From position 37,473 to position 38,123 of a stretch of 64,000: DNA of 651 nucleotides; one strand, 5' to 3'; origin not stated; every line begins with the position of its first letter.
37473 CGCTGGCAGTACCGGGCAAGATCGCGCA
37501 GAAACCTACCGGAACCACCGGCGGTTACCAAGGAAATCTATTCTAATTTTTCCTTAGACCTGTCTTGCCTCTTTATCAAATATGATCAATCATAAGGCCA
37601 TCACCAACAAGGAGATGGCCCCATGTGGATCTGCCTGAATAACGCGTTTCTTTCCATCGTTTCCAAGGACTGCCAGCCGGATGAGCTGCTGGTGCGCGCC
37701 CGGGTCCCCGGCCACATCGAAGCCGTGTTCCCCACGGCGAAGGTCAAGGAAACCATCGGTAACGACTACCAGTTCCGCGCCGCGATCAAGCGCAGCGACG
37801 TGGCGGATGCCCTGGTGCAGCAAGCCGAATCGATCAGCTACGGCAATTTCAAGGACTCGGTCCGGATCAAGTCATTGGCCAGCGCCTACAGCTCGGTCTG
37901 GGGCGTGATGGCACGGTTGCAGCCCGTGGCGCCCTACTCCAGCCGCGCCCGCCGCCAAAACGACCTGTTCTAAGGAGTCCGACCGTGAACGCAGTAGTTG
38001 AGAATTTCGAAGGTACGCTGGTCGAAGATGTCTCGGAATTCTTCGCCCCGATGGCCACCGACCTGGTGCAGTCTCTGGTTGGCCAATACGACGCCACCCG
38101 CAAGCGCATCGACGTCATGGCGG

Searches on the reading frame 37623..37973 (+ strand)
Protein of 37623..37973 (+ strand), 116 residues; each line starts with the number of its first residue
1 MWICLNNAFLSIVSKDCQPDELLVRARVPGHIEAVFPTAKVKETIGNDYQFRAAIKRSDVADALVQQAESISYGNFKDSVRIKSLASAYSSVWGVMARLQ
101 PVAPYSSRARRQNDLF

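Call 13: search_protein_families(library=pfam, proteins=[window:37623-37973:+], max_evalue=0.01)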
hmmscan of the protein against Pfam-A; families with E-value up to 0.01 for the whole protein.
window:37623-37973:+ (116 aa): 0 families

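Call 62: search_protein_families(library=phrogs, proteins=[window:37623-37973:+], max_evalue=0.01)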
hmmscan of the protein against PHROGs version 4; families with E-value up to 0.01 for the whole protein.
window:37623-37973:+ (116 aa): 0 families

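Call 69: find_related_loci(query=window:37623-37973:+, collection=viral_contigs, flank=3000)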
Query window:37623-37973:+ (116 aa) in viral_contigs; peptide patterns used: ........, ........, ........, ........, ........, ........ (x = any residue, [..] = any of these).
39 stretches matched a pattern; 21 encode a relative of the query (tblastn E <= 1e-3); 21 distinct loci.
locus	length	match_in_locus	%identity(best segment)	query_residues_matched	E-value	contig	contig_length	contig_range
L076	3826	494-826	62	1-111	2e-46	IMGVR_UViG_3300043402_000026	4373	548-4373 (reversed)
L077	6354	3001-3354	59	1-116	7e-42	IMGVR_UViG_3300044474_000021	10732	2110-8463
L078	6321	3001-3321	62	1-107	3e-40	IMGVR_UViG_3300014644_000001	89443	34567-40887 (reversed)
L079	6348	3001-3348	54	1-116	1e-36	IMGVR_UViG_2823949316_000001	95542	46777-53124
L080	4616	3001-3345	56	1-116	3e-36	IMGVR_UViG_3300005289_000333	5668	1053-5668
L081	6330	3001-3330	54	1-110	4e-36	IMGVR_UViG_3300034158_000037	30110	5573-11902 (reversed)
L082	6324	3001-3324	57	1-106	5e-35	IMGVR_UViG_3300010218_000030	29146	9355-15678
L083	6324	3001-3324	57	1-106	5e-35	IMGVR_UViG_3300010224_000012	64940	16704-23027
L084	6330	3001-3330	59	1-106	1e-34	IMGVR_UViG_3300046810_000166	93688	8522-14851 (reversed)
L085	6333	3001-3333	55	1-110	1e-32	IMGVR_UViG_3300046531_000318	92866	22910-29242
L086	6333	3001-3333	54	1-110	3e-32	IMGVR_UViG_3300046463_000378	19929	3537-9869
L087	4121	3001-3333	49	1-110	4e-29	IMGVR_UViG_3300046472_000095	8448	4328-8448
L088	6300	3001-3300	48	1-100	6e-24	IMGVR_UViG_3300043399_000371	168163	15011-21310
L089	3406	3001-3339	40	1-106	9e-24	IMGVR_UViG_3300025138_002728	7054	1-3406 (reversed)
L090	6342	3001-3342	41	1-114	3e-22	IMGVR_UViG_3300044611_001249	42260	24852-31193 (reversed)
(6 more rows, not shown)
